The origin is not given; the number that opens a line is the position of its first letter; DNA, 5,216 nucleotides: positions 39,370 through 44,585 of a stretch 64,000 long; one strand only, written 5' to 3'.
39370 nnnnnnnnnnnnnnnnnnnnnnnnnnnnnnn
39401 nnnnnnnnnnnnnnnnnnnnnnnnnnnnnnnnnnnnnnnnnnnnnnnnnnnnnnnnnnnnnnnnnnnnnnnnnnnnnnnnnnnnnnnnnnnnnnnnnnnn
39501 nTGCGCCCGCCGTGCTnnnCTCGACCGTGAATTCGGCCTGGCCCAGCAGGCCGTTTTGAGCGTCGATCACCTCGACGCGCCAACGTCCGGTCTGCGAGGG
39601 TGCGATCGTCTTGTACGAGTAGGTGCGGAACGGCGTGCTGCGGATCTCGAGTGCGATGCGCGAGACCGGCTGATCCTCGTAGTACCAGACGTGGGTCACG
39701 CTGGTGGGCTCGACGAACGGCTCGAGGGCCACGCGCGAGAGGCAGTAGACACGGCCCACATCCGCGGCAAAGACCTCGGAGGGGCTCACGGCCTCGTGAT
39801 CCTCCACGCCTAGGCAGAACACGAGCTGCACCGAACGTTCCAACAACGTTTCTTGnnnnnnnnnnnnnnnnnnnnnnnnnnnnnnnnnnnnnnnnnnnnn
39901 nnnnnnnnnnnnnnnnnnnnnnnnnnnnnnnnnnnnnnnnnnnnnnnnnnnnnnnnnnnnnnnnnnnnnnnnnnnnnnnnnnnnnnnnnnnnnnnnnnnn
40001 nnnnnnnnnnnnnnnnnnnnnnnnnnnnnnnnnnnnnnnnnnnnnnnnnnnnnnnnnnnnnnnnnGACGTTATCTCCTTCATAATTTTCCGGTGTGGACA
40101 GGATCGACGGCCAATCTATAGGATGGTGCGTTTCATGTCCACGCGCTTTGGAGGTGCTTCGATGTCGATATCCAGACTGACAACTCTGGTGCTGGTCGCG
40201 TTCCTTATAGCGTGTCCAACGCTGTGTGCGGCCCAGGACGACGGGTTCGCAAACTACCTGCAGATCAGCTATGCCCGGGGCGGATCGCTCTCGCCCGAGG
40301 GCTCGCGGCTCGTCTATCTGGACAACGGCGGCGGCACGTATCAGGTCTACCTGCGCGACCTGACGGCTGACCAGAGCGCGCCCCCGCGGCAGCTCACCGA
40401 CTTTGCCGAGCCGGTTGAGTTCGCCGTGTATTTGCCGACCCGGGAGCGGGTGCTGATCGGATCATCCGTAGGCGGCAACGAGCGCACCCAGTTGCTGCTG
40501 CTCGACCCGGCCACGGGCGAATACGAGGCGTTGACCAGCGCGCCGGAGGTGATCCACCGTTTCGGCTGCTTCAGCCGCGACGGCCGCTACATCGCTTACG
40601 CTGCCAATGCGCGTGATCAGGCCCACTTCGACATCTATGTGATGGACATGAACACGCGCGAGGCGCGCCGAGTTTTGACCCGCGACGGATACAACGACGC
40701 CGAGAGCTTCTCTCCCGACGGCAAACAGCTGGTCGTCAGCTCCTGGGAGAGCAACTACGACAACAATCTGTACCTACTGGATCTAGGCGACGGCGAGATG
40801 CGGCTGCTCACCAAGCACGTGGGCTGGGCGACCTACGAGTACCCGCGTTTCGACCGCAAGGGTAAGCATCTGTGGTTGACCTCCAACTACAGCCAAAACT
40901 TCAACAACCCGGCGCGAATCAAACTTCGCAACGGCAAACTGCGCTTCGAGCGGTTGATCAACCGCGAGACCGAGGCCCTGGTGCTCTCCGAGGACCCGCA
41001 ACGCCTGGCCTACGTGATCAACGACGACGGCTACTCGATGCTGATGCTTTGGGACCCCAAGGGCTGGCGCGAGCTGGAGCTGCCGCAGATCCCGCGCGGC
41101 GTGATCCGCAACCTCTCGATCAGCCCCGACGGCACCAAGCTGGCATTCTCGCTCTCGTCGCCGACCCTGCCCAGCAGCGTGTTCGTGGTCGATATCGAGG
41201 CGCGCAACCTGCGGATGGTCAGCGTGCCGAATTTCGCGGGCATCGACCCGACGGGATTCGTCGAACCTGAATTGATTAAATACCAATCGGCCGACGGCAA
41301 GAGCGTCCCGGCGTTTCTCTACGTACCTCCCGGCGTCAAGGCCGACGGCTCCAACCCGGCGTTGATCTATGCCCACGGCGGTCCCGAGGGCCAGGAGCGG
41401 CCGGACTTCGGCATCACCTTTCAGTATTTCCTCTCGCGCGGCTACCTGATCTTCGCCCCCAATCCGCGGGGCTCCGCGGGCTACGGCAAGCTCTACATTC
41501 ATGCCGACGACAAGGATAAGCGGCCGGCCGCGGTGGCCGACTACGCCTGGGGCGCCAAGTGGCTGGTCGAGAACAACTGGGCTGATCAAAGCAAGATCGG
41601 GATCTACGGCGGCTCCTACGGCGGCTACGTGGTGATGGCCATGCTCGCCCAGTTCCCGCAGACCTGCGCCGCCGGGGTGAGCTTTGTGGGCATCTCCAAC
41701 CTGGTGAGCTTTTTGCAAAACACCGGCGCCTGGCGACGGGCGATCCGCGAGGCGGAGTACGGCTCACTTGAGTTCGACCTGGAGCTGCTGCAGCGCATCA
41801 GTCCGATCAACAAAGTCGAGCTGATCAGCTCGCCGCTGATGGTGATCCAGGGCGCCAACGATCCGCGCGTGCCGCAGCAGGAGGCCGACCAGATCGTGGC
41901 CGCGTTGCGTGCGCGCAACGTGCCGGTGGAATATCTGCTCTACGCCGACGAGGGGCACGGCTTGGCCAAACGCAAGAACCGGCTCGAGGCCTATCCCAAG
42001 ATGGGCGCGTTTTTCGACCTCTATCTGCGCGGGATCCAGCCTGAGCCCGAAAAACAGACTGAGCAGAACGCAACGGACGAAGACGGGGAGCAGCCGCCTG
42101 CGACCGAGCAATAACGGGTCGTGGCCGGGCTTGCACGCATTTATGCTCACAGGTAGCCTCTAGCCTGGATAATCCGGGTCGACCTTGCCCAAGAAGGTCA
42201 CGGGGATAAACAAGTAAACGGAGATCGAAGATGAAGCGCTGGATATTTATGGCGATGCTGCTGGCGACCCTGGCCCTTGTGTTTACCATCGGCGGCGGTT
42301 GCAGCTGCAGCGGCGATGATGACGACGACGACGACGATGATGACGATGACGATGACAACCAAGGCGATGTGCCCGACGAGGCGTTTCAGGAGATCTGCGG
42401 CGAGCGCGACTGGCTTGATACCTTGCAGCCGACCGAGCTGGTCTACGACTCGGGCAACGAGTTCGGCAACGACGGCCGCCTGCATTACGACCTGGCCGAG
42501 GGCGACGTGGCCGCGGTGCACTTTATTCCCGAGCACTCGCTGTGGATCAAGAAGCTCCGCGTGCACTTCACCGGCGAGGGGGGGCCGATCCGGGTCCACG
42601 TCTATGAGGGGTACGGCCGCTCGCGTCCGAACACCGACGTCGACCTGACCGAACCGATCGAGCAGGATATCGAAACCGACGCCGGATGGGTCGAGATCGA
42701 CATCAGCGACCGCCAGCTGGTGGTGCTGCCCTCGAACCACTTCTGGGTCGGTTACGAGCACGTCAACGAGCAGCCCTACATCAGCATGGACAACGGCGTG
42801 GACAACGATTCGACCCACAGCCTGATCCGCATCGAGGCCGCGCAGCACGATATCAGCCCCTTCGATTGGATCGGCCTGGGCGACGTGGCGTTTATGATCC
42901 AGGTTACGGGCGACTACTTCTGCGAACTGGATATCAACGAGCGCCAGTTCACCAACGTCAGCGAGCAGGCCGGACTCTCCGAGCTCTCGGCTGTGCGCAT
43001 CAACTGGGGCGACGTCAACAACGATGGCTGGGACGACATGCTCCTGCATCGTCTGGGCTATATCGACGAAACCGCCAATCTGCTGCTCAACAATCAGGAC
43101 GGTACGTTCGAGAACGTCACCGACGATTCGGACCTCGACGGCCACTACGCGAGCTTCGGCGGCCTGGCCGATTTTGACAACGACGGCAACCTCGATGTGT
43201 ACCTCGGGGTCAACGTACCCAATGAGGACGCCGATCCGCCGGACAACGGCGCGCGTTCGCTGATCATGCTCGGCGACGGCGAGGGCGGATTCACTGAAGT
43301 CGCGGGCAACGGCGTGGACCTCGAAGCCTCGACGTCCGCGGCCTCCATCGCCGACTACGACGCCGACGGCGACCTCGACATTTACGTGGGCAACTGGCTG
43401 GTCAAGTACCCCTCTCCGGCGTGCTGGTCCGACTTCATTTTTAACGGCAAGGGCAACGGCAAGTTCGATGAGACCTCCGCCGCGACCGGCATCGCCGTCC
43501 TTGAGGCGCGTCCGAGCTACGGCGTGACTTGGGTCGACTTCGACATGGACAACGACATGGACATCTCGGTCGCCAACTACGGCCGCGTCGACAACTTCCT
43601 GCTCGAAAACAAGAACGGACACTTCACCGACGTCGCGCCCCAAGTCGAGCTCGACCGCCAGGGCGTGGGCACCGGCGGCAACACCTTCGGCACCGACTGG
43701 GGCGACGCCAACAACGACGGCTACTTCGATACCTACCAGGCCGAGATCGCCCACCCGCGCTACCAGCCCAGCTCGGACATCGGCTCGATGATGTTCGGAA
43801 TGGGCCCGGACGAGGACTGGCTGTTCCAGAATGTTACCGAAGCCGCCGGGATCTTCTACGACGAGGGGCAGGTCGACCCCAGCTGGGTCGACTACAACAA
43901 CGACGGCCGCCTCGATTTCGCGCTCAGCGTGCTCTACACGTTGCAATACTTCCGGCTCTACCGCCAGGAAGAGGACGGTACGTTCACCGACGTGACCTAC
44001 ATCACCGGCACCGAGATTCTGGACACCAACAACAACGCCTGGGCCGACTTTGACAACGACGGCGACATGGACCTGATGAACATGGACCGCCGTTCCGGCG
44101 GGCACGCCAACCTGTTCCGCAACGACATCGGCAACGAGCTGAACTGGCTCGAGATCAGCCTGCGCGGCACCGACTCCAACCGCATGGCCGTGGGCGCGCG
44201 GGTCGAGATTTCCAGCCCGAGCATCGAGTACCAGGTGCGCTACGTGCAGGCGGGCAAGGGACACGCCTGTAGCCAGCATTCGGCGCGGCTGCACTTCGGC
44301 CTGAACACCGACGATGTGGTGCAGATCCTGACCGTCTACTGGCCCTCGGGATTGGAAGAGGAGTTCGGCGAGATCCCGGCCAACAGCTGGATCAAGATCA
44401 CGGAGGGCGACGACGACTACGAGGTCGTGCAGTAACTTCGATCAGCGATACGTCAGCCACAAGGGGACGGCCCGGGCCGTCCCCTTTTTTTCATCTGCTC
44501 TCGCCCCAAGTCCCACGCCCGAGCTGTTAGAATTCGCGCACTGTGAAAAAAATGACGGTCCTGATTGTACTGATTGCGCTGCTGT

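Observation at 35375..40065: Operon of a secreted TP-repeat protein, a FadL-like OM channel, a CocE/NonD hydrolase and a DegT-fold protein missing the catalytic lysine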

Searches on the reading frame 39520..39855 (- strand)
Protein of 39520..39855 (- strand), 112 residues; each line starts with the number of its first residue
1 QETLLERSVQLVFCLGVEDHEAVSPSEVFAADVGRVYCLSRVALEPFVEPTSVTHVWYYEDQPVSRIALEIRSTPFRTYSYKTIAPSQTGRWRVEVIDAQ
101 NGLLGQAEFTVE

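Call 48: find_related_loci(query=window:39520-39855:-, collection=metagenome_contigs, flank=6000)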
Query seq(112 aa) (112 aa) in metagenome_contigs; peptide patterns used: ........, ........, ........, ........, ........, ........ (x = any residue, [..] = any of these).
600 stretches matched a pattern (row limit reached: there are more); 16 encode a relative of the query (tblastn E <= 1e-3); 16 distinct loci.
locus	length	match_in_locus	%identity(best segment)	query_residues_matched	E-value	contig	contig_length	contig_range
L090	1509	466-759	32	14-112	6e-18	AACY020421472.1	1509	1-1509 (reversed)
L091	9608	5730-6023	33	14-112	4e-17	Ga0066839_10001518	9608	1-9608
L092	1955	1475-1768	33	14-112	4e-17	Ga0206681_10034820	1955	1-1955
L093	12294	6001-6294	33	14-112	9e-17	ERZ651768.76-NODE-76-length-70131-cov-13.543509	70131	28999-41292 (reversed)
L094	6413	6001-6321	32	2-111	8e-17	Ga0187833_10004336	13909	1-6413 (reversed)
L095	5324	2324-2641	34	3-111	8e-17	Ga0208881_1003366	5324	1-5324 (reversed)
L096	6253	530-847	34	3-111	7e-17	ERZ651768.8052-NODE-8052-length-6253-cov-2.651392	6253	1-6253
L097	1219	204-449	37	29-111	1e-16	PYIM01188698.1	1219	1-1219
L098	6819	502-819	33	3-111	2e-16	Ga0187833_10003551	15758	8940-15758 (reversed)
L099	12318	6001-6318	33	3-111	2e-16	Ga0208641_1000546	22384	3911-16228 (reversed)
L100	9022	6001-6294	31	14-112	3e-16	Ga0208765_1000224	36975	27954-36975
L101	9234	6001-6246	37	29-111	2e-16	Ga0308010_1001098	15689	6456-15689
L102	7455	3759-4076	32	3-111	5e-16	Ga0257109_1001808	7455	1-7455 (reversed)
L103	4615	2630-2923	31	14-112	7e-16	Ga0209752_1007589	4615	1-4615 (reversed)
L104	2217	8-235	36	36-112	2e-15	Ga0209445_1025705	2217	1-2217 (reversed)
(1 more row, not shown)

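Call 51: search_protein_families(library=pfam, proteins=[L093:1467-3623:+, L093:3719-5005:+, L093:5077-5439:+, L093:5587-6315:+, L093:6242-7240:+, L093:7246-7860:+, L093:8594-8926:+, L093:8968-9519:+], max_evalue=0.001)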
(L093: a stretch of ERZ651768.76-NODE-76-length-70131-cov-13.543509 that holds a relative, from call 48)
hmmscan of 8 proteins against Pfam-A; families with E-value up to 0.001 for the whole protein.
L093:1467-3623:+ (718 aa): 6 families
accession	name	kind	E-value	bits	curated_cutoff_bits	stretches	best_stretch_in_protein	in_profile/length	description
PF01138.27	RNase_PH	-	3e-58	196.3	25.5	2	11-141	3-130/130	3' exoribonuclease family, domain 1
PF03725.20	RNase_PH_C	-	1.6e-23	82.9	20.8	2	144-207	1-66/67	3' exoribonuclease family, domain 2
PF00575.29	S1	-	1.2e-19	70.8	22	1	613-685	1-74/74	S1 RNA binding domain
PF00013.35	KH_1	-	4.9e-14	52.3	21.5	1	552-608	3-65/66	KH domain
PF03726.19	PNPase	-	3.6e-07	31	24.6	1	239-316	2-81/81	Polyribonucleotide nucleotidyltransferase, RNA binding domain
PF22675.2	KH-I_KHDC4-BBP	-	0.0001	22.6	30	1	560-604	8-52/76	KHDC4/BBP-like, KH-domain type I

L093:3719-5005:+ (428 aa): 1 family
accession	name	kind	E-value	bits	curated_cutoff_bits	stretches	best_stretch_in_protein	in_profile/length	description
PF00155.27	Aminotran_1_2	-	4.1e-24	85.9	19.7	1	34-381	2-338/361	Aminotransferase class I and II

L093:5077-5439:+ (120 aa): 2 families
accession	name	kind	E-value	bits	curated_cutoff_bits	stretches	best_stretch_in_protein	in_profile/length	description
PF13411.12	MerR_1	-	6.7e-19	68.2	21.6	1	13-82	1-68/69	MerR HTH family regulatory protein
PF00376.29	MerR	-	1.4e-07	31.6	28.2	1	14-51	1-38/38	MerR family regulatory protein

L093:5587-6315:+ (242 aa): 1 family
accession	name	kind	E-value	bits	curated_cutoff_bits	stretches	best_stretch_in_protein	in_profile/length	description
PF11141.13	DUF2914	-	2e-18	66.3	23.6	1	174-235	2-62/62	Protein of unknown function (DUF2914)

L093:6242-7240:+ (332 aa): 1 family
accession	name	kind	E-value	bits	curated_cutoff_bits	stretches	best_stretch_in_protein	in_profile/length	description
PF09992.14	NAGPA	-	1.3e-36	126.8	25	1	114-329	2-169/169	Phosphodiester glycosidase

L093:7246-7860:+ (204 aa): 1 family
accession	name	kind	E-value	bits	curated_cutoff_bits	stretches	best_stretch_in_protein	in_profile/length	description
PF09335.16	VTT_dom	-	5.6e-08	33.7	33.9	1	46-167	8-121/123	VTT domain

L093:8594-8926:+ (110 aa): 2 families
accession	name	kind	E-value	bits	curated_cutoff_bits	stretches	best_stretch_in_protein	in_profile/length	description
PF01906.23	YbjQ_1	-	2.1e-38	131.5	23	1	1-102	1-102/103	Putative heavy-metal-binding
PF13698.11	DUF4156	-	0.00068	20.4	28.9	1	41-85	26-73/90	Domain of unknown function (DUF4156)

L093:8968-9519:+ (183 aa): 1 family
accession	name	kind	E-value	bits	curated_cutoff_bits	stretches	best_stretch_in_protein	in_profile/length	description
PF00571.33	CBS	-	6.2e-21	74.9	24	2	103-158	1-56/57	CBS domain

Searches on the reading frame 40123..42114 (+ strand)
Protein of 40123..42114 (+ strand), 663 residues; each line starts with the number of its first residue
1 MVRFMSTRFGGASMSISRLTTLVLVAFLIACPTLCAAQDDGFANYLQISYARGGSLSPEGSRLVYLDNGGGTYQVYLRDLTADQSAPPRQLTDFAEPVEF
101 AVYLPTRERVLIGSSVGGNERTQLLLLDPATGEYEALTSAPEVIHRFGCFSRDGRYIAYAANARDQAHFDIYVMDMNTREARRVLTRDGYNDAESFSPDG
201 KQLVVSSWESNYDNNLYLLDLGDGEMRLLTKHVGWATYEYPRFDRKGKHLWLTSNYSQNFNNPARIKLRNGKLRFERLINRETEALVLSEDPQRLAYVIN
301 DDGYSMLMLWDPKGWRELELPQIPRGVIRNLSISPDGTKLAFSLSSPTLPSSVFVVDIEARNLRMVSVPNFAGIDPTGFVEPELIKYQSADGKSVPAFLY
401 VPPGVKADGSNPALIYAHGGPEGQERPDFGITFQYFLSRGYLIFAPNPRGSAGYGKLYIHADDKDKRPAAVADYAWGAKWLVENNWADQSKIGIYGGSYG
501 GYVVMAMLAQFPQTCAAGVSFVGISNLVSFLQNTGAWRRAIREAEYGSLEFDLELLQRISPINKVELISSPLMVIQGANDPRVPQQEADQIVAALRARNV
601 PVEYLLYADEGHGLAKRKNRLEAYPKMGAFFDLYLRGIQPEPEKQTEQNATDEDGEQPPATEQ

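Call 3: search_protein_families(library=pfam, proteins=[window:40123-42114:+], max_evalue=0.01)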
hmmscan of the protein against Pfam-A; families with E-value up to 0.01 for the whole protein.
window:40123-42114:+ (663 aa): 12 families
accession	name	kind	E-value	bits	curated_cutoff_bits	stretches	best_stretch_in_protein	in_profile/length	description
PF00326.27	Peptidase_S9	-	1.3e-43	149.4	22.6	1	429-635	3-210/213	Prolyl oligopeptidase family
PF07676.18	PD40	-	8e-11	42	20.9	0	182-207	2-27/38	WD40-like Beta Propeller Repeat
PF01738.24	DLH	-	9.3e-11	42.2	21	1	464-620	72-194/217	Dienelactone hydrolase family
PF00561.26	Abhydrolase_1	-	5.2e-10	39.8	25.8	1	412-529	1-108/245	alpha/beta hydrolase fold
PF20434.5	BD-FAE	-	3.4e-09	37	26.8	1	400-594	4-214/215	BD-FAE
PF02897.21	Peptidase_S9_N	-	7.4e-09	35.3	24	1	195-366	235-411/414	Prolyl oligopeptidase, N-terminal beta-propeller domain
PF02129.25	Peptidase_S15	-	2.9e-08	34.2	23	1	422-538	46-144/262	X-Pro dipeptidyl-peptidase (S15 family)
PF07859.19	Abhydrolase_3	-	1.7e-07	31.7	25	1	466-614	44-208/210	alpha/beta hydrolase fold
PF25174.1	Beta-prop_THOC3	-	5.3e-07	29.4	305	1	172-344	72-232/272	THOC3 beta-propeller domain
PF12146.15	Hydrolase_4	-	3.3e-05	23.7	27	0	564-607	186-227/239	Serine aminopeptidase, S33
PF00930.27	DPPIV_N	-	0.00054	19.2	22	1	153-231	3-80/354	Dipeptidyl peptidase IV (DPP IV) N-terminal region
PF08840.17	BAAT_C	-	0.00072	20.1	20.9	0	478-613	10-159/210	BAAT / Acyl-CoA thioester hydrolase C terminal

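Call 4: search_protein_families(library=ncbifam, proteins=[window:40123-42114:+], max_evalue=0.01)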
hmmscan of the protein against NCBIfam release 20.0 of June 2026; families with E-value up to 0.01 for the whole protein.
window:40123-42114:+ (663 aa): 13 families
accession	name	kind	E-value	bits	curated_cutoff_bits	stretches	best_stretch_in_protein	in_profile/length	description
NF053518.1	DipepPtdsDpp5Prph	equivalog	5.8e-39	134.1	900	2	213-634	226-653/655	dipeptidyl-peptidase Dpp5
TIGR02800.1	propeller_TolB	equivalog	2.8e-21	75.9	343.15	2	119-255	168-298/418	Tol-Pal system beta propeller repeat protein TolB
NF033523.0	lasso_peptidase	equivalog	2e-18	66.5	400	1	347-635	343-637/638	Atxe2 family lasso peptide isopeptidase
NF007511.0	PRK10115.1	equivalog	1.1e-12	47.2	1313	1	334-624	369-662/686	oligopeptidase B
NF002183.0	PRK01029.1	equivalog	4.1e-10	39.3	405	2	55-187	287-413/429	Tol-Pal system protein TolB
NF050058.1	e_dPHAscl_type1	hypoth_equivalog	1.5e-07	31.1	150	1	393-598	6-207/276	extracellular catalytic domain type 1 short-chain-length polyhydroxyalkanoate depolymerase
NF041440.1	hydrolase_YghX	exception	2.7e-07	30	460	1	377-523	59-208/292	YghX family hydrolase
NF003124.0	PRK04043.1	equivalog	1.2e-06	27.6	428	0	161-204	337-383/419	Tol-Pal system protein TolB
NF007857.0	PRK10566.1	equivalog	1.7e-06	28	201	1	478-604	95-221/249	esterase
NF041902.1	pecacetest_PaeX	equivalog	2.3e-06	26.8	550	1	485-620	145-289/318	pectin acetylesterase PaeX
NF050089.1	i_nPHAscl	equivalog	0.00069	18.8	300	0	563-612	224-270/288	intracellular short-chain-length polyhydroxyalkanoate depolymerase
NF003780.0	PRK05371.1-1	subfamily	0.0031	16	642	1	563-645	300-381/594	Xaa-Pro dipeptidyl-peptidase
NF052620.1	AryltfaseLP1002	equivalog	0.0071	15.7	300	0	565-616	184-235/265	lp_1002 family arylesterase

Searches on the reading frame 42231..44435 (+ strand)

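Call 3: search_protein_families(library=pfam, proteins=[window:42231-44435:+], max_evalue=0.01)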
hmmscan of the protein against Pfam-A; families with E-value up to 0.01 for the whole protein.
window:42231-44435:+ (734 aa): 3 families
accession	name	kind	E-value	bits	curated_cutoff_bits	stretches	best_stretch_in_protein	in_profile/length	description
PF13517.12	FG-GAP_3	-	1.8e-31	108.9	26.9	4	554-615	1-59/61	FG-GAP-like repeat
PF07593.17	UnbV_ASPIC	-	5.9e-15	55.3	23.4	1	653-719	1-65/68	ASPIC and UnbV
PF01839.29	FG-GAP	-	0.00013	22.2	22.1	0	369-388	3-22/37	FG-GAP repeat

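Call 4: search_protein_families(library=ncbifam, proteins=[window:42231-44435:+], max_evalue=0.01)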
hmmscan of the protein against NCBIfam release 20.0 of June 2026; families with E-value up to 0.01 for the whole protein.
window:42231-44435:+ (734 aa): 0 families
